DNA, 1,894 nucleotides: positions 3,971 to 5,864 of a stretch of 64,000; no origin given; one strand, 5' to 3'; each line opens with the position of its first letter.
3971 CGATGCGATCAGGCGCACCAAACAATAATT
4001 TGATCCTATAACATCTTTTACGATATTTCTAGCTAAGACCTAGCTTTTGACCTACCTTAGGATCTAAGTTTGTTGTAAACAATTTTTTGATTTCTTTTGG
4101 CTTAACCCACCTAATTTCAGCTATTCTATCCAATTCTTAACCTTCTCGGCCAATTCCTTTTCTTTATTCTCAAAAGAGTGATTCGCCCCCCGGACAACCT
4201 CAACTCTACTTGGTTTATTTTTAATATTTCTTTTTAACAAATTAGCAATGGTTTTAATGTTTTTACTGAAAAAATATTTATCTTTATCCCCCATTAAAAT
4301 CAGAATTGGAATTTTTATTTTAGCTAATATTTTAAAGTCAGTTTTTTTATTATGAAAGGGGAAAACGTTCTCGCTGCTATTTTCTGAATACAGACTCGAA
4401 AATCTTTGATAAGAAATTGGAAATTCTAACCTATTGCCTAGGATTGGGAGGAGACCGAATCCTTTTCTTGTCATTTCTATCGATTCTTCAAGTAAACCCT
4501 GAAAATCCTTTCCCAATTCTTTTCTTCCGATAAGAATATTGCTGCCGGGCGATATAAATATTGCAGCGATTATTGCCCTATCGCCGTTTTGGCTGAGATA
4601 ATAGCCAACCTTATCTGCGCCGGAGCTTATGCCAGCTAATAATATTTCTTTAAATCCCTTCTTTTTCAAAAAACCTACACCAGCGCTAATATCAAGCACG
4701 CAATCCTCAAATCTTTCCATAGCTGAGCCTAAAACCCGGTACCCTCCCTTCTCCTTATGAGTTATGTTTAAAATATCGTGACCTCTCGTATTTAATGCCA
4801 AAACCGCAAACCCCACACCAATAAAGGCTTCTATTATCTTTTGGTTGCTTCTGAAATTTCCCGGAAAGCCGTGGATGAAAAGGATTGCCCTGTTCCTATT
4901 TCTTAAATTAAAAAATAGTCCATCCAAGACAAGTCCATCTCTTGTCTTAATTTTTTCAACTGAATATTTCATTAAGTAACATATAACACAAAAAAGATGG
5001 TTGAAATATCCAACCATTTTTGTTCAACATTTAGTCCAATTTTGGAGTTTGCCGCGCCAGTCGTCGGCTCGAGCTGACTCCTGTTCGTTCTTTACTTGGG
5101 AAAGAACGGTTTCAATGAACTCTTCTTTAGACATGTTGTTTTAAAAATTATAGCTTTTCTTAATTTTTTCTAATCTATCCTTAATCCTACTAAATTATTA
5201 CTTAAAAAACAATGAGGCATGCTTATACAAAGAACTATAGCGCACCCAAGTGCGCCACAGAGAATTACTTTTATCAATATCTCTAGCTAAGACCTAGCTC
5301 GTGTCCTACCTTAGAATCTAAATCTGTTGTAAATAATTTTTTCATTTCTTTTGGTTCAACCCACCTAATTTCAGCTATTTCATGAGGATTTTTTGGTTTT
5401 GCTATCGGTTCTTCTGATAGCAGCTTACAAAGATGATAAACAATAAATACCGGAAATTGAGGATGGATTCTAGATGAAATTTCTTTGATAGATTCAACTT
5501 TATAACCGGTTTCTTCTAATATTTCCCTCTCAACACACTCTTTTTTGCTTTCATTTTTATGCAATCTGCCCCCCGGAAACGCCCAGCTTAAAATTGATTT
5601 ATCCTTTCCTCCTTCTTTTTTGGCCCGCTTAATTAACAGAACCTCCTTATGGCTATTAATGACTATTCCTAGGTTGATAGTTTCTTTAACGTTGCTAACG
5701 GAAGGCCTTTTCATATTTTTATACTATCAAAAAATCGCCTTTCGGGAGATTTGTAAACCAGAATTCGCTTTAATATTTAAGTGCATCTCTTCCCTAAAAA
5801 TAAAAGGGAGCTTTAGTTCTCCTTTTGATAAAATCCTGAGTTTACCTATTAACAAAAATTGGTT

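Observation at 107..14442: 14-kb same-strand island enriched in nucleotide and phospho-metabolite hydrolases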

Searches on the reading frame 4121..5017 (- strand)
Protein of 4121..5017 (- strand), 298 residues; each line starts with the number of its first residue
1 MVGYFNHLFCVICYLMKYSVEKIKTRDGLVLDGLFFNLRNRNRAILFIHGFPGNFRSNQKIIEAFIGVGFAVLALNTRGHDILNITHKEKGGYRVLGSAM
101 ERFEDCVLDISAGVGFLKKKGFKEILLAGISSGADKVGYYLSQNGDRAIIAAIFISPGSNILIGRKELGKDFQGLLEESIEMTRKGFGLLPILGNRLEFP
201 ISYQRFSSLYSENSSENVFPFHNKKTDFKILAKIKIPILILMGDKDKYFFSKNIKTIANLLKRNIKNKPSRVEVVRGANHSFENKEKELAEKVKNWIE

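Call 3: search_protein_families(library=pfam, proteins=[window:4121-5017:-], max_evalue=0.01)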
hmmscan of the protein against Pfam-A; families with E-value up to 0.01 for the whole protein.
window:4121-5017:- (298 aa): 8 families
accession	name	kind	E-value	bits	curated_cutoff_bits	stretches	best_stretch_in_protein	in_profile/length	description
PF00561.26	Abhydrolase_1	-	6.3e-10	39.6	25.8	1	44-157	2-102/245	alpha/beta hydrolase fold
PF12146.15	Hydrolase_4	-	2.4e-09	37.3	27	1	42-160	4-112/239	Serine aminopeptidase, S33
PF08538.16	DUF1749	-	6.6e-09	35.7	24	1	109-292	86-288/299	Protein of unknown function (DUF1749)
PF01738.24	DLH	-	2.2e-08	34.4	21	1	218-288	124-194/217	Dienelactone hydrolase family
PF12048.14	DUF3530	-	0.00084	19.2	29.8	1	109-174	181-246/310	Protein of unknown function (DUF3530)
PF12697.13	Abhydrolase_6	-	0.0014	19.8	26.3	1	45-282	1-206/217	Alpha/beta hydrolase family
PF20408.4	Abhydrolase_11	-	0.0014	18.9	27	1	219-295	107-180/193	Alpha/beta hydrolase domain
PF00326.27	Peptidase_S9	-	0.0019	18.2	22.6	1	217-296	134-205/213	Prolyl oligopeptidase family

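Call 8: search_protein_families(library=ncbifam, proteins=[window:4121-5017:-], max_evalue=0.01)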
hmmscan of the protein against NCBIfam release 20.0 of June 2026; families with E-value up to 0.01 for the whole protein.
window:4121-5017:- (298 aa): 2 families
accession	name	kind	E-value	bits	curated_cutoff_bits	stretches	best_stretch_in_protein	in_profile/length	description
TIGR03695.1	menH_SHCHC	equivalog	2.4e-05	23.9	208.55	0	231-298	191-252/252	2-succinyl-6-hydroxy-2,4-cyclohexadiene-1-carboxylate synthase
NF041096.1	esterase_EstD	equivalog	0.0047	16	600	0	228-282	336-387/421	esterase EstD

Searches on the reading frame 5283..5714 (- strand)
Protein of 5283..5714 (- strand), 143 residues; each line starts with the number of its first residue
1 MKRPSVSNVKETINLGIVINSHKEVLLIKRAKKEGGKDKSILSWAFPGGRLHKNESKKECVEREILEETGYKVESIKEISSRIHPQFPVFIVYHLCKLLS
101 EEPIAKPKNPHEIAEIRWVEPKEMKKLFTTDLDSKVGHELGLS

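Call 3: search_protein_families(library=pfam, proteins=[window:5283-5714:-], max_evalue=0.01)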
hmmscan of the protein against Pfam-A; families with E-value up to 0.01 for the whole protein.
window:5283-5714:- (143 aa): 2 families
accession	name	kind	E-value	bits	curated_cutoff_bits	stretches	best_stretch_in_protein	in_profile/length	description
PF00293.34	NUDIX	-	5.9e-20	72.1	21.1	1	17-126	9-119/134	NUDIX domain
PF14815.12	NUDIX_4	-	1e-06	29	35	1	16-127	3-101/113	NUDIX domain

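Call 8: search_protein_families(library=ncbifam, proteins=[window:5283-5714:-], max_evalue=0.01)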
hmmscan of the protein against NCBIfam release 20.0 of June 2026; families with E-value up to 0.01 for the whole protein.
window:5283-5714:- (143 aa): 25 families
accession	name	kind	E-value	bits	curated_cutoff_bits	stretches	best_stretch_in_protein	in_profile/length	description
NF041652.1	Nud_hyd_Dein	equivalog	7.8e-13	48.9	200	1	17-130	19-133/152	Nudix hydrolase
TIGR00586.1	mutt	equivalog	6.4e-12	45.6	97.9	1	12-125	6-112/129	8-oxo-dGTP diphosphatase MutT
NF006530.0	PRK08999.1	equivalog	2.4e-10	40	245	1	13-126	8-114/315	Nudix family hydrolase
NF008044.0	PRK10776.1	equivalog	8.3e-10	38.6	148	1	12-123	5-109/130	8-oxo-dGTP diphosphatase MutT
NF001938.0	PRK00714.1-5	equivalog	9.7e-10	38.1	116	1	14-92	15-96/172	RNA pyrophosphohydrolase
NF007834.0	PRK10546.1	equivalog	2.9e-07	30.4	156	1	18-126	10-111/135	pyrimidine (deoxy)nucleoside triphosphate diphosphatase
TIGR02705.1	nudix_YtkD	equivalog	1.8e-06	27.6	154.4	1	44-79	47-82/156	RNA deprotection pyrophosphohydrolase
NF001937.0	PRK00714.1-4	equivalog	1.9e-06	27.6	139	1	14-80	10-69/161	RNA pyrophosphohydrolase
NF001299.0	PRK00241.1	equivalog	4.5e-06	26.3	158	1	53-127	170-241/263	NAD(+) diphosphatase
NF001934.0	PRK00714.1-1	equivalog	4.9e-06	26.1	241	1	13-81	9-70/176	RNA pyrophosphohydrolase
NF001936.0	PRK00714.1-3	equivalog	2.7e-05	24.1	118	1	43-92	36-86/155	RNA pyrophosphohydrolase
NF001935.0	PRK00714.1-2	equivalog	3.4e-05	23.4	259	1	14-80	10-69/183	RNA pyrophosphohydrolase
NF008736.0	PRK11762.1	equivalog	0.00018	21.1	169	1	19-81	55-113/186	ADP compounds hydrolase NudE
NF003788.0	PRK05379.1-5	equivalog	0.0002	20.8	354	1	18-74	220-270/351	bifunctional nicotinamide-nucleotide adenylyltransferase/Nudix hydroxylase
NF041653.1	Nud_hyd_Meth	equivalog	0.0003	20.6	300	1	17-127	33-141/170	Nudix hydrolase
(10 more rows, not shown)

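Call 30: search_solved_structures(query=window:5283-5714:-, max_evalue=0.001)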
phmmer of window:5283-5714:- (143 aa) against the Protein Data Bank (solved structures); distinct sequences matched with E-value up to 0.001: 34.
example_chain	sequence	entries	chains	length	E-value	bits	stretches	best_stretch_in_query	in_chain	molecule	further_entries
6fl4_A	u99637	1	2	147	2.8e-07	34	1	42-110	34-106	Nudix hydrolase 1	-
5gp0_E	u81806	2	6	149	2.9e-07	33.9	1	42-110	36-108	Nudix hydrolase 1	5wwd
6dby_A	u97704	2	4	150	2.9e-07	33.9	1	42-110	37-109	Nudix hydrolase 1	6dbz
3gwy_A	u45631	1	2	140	5.1e-07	33.1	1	26-135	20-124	Putative CTP pyrophosphohydrolase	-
5x1x_A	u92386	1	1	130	1.3e-06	31.8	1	10-128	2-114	Mutator mutT protein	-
5wy6_E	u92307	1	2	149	2e-06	31.2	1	42-110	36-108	Nudix hydrolase 1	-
3ees_A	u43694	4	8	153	2.7e-06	30.8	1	43-140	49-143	Probable pyrophosphohydrolase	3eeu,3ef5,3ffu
5lon_A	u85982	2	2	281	2.9e-06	30.7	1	43-131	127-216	KLLA0F23980p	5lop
1sjy_A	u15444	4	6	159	5.2e-06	29.9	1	17-129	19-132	MutT/nudix family protein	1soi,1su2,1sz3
5mp0_D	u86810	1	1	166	5.5e-06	29.8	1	43-123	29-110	m7GpppN-mRNA hydrolase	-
5qoh_A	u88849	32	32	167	5.5e-06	29.8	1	43-123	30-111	DCP2 (NUDT20)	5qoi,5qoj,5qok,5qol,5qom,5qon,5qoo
6am0_A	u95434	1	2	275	7.3e-06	29.4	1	43-131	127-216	KLLA0F23980p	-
4k6e_A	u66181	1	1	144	2.6e-05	27.6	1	43-127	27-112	mRNA-decapping enzyme subunit 2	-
2jvb_A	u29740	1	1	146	2.7e-05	27.6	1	43-127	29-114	mRNA-decapping enzyme subunit 2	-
4kyx_A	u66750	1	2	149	6e-05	26.4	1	13-118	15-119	ADP-ribose pyrophosphatase MutT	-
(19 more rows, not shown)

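Call 35: search_protein_families(library=padloc, proteins=[window:5283-5714:-], max_evalue=0.01)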
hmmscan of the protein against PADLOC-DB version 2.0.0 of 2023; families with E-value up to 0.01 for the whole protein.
window:5283-5714:- (143 aa): 1 family
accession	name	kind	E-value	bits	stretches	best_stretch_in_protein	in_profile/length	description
PDLC04899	PDC-S07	-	3e-18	63.8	1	16-136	11-124/135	-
